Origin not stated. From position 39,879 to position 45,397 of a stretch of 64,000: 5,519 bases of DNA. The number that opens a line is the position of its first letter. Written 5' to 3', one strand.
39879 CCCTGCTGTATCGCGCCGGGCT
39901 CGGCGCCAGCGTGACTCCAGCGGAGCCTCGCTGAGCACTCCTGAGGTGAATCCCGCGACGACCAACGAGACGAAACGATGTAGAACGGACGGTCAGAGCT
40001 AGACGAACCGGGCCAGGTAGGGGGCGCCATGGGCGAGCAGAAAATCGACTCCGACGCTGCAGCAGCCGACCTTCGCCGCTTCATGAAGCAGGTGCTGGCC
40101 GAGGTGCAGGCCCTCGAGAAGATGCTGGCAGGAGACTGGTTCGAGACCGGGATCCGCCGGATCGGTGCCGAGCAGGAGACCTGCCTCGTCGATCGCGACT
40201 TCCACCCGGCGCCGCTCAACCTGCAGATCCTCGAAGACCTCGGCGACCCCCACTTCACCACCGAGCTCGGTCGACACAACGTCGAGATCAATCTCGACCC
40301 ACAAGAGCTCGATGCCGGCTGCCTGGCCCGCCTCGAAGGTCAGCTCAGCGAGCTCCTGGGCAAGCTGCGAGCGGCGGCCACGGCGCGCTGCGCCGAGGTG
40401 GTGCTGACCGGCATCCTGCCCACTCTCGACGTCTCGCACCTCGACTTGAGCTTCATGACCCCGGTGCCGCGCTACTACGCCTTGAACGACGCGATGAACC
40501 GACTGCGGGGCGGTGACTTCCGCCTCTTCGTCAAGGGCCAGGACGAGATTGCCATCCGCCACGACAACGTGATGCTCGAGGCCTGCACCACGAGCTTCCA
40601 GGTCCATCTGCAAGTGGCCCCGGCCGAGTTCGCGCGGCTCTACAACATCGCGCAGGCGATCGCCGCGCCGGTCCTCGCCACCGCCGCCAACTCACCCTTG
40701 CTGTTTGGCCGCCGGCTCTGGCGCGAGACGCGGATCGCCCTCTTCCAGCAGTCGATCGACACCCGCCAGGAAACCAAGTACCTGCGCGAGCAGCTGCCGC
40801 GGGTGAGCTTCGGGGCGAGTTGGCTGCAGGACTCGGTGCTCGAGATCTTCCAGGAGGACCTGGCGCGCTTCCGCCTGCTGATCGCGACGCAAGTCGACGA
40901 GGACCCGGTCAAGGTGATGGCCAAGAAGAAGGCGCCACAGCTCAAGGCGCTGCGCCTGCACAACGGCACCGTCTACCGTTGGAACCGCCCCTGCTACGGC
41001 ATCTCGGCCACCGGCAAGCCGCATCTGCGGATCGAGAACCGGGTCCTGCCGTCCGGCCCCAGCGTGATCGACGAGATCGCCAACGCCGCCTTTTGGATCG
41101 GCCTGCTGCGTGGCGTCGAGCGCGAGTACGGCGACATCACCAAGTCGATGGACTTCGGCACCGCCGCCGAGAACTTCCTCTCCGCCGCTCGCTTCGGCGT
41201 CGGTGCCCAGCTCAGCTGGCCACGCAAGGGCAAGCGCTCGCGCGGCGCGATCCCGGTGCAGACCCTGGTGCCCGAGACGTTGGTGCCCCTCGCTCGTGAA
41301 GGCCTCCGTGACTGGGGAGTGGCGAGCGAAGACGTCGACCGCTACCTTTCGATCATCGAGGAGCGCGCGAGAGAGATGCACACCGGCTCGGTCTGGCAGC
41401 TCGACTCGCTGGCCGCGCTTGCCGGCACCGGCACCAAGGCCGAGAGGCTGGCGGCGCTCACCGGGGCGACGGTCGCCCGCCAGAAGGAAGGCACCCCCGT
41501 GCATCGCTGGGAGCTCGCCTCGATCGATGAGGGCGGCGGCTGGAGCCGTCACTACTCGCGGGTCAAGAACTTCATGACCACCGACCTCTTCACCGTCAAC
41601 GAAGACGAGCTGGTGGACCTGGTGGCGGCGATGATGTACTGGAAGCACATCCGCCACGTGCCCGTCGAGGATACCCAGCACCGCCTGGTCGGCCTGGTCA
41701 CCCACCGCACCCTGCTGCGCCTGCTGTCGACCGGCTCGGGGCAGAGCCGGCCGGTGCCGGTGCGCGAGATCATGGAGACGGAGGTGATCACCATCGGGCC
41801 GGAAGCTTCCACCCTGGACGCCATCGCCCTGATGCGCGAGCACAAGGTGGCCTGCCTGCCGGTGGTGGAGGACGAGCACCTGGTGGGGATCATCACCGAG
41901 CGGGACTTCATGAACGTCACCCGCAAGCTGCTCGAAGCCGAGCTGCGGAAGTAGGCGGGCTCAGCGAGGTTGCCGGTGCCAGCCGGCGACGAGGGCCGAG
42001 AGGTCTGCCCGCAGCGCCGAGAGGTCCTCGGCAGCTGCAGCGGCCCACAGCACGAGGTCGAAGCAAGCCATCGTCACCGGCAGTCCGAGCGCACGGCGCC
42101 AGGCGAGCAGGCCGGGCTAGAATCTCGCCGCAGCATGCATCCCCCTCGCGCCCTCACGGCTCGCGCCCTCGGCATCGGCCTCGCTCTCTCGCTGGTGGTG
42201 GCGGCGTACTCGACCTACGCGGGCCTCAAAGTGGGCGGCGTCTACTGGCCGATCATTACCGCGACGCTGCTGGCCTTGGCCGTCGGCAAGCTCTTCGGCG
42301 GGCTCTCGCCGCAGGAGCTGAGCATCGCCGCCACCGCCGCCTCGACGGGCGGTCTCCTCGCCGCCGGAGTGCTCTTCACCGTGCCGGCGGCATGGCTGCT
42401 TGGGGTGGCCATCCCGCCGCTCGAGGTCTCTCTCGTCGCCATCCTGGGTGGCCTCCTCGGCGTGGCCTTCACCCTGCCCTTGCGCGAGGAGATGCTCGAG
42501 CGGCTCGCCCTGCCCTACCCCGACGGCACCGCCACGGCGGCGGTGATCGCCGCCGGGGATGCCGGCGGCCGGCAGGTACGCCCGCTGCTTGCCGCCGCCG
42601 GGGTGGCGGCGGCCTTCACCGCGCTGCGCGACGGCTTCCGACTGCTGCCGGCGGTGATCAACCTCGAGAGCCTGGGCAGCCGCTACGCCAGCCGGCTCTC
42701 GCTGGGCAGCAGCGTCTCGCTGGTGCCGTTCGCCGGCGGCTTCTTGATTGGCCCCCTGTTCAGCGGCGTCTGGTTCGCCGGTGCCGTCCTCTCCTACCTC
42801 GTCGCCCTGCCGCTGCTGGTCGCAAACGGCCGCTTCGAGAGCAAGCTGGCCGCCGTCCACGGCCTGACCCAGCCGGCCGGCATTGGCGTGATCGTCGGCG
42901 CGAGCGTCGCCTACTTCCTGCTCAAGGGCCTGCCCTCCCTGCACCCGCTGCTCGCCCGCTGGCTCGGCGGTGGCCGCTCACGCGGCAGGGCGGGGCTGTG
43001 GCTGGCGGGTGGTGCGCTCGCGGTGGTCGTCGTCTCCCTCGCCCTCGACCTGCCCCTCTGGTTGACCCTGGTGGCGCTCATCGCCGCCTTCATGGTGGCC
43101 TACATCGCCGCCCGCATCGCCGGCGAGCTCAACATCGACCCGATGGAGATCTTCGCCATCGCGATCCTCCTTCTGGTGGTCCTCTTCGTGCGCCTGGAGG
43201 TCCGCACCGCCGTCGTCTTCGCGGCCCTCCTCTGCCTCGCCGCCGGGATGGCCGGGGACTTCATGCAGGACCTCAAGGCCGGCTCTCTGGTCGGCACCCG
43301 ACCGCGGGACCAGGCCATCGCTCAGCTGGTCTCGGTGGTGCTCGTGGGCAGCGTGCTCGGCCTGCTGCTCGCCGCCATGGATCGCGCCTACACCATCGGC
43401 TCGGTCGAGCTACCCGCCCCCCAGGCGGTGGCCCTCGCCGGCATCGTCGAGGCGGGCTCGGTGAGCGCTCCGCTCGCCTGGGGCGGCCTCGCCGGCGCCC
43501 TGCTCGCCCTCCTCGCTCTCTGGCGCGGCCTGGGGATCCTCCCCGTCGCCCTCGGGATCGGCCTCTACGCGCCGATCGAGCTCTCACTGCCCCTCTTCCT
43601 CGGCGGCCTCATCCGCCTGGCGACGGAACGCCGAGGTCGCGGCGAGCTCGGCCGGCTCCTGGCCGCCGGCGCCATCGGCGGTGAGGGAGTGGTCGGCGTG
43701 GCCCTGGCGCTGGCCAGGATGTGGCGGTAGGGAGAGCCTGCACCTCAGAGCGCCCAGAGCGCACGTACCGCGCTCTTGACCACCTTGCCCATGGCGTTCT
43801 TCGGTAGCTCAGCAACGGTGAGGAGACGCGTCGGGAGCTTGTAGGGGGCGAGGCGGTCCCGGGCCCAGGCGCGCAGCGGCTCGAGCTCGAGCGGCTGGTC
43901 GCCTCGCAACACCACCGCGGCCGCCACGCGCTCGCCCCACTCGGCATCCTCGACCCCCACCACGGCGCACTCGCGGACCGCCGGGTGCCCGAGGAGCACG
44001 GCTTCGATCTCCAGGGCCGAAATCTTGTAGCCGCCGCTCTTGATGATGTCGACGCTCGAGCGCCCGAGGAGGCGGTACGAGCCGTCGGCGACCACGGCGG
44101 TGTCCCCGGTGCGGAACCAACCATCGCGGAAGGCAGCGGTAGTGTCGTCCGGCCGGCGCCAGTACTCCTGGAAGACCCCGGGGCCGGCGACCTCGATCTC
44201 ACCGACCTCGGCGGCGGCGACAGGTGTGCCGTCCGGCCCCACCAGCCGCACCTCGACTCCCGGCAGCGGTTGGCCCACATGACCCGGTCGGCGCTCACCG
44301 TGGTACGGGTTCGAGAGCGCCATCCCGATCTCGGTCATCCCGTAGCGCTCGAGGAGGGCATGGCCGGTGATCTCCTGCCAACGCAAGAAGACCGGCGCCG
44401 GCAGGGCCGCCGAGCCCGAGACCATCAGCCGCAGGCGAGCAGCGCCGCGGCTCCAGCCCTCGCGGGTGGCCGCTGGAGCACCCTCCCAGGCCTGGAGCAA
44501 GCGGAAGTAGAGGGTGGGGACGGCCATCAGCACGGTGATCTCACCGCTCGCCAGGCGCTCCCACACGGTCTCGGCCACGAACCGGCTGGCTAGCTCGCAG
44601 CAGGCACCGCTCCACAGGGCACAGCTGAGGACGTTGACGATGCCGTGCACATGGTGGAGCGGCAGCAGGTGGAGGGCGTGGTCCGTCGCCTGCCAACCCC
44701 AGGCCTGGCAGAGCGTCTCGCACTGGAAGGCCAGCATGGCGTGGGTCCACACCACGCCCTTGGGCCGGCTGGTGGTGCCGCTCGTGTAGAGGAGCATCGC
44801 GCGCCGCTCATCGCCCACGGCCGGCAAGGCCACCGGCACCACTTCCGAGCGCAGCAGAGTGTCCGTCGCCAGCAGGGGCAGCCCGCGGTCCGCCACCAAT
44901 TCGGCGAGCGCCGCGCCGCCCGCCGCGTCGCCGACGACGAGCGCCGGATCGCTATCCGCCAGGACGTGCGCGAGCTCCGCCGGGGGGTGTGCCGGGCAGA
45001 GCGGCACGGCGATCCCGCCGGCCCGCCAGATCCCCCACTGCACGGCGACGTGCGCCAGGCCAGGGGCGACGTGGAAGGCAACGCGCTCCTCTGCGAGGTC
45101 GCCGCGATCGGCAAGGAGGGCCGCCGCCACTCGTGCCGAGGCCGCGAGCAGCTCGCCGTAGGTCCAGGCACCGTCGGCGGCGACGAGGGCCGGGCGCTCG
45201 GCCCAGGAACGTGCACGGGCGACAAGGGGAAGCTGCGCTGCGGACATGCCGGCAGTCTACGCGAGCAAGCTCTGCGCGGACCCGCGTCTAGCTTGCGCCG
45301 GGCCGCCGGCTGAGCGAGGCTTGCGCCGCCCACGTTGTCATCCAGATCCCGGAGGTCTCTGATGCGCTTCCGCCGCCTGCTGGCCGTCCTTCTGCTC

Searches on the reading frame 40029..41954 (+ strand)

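Call 91: search_protein_families(library=pfam, proteins=[window:40029-41954:+], max_evalue=0.0001)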
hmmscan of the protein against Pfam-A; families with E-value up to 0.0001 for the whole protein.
window:40029-41954:+ (641 aa): 2 families
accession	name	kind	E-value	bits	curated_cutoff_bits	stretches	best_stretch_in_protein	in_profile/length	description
PF00571.33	CBS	-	3.5e-26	91.7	24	2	578-630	1-54/57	CBS domain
PF04107.18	GCS2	-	3.3e-07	30.4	21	1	67-241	29-180/291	Glutamate-cysteine ligase family 2(GCS2)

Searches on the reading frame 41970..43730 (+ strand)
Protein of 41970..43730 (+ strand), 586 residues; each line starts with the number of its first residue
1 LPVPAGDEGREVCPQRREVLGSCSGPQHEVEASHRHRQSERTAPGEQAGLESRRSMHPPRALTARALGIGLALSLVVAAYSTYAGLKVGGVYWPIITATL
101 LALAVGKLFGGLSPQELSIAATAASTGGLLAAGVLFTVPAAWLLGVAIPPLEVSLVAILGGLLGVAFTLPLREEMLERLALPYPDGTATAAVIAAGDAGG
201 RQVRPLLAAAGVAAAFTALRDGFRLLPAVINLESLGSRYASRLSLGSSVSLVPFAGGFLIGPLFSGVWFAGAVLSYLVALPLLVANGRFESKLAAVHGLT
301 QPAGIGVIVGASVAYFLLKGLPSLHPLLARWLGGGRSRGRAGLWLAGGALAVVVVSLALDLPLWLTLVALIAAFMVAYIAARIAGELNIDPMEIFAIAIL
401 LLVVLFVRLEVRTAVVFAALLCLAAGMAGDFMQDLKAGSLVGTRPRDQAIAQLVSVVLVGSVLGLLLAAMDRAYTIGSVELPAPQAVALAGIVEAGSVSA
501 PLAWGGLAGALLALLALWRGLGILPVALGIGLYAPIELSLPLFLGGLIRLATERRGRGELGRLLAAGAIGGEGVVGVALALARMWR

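Call 91: search_protein_families(library=pfam, proteins=[window:41970-43730:+], max_evalue=0.0001)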
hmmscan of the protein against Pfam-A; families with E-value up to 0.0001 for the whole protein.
window:41970-43730:+ (586 aa): 1 family
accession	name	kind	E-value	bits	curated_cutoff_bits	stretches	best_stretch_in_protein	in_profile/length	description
PF03169.20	OPT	-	1.6e-55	189.4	25.8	2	342-582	362-622/623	OPT oligopeptide transporter protein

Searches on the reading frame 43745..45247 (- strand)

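Call 91: search_protein_families(library=pfam, proteins=[window:43745-45247:-], max_evalue=0.0001)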
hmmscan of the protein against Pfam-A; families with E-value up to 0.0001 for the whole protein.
window:43745-45247:- (500 aa): 2 families
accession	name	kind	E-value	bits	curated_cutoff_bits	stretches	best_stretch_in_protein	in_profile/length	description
PF00501.34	AMP-binding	-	1.2e-70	238.7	29.9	1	10-363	3-384/384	AMP-binding enzyme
PF13193.12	AMP-binding_C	-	2e-21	77.1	24.5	1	413-488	1-76/76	AMP-binding enzyme C-terminal domain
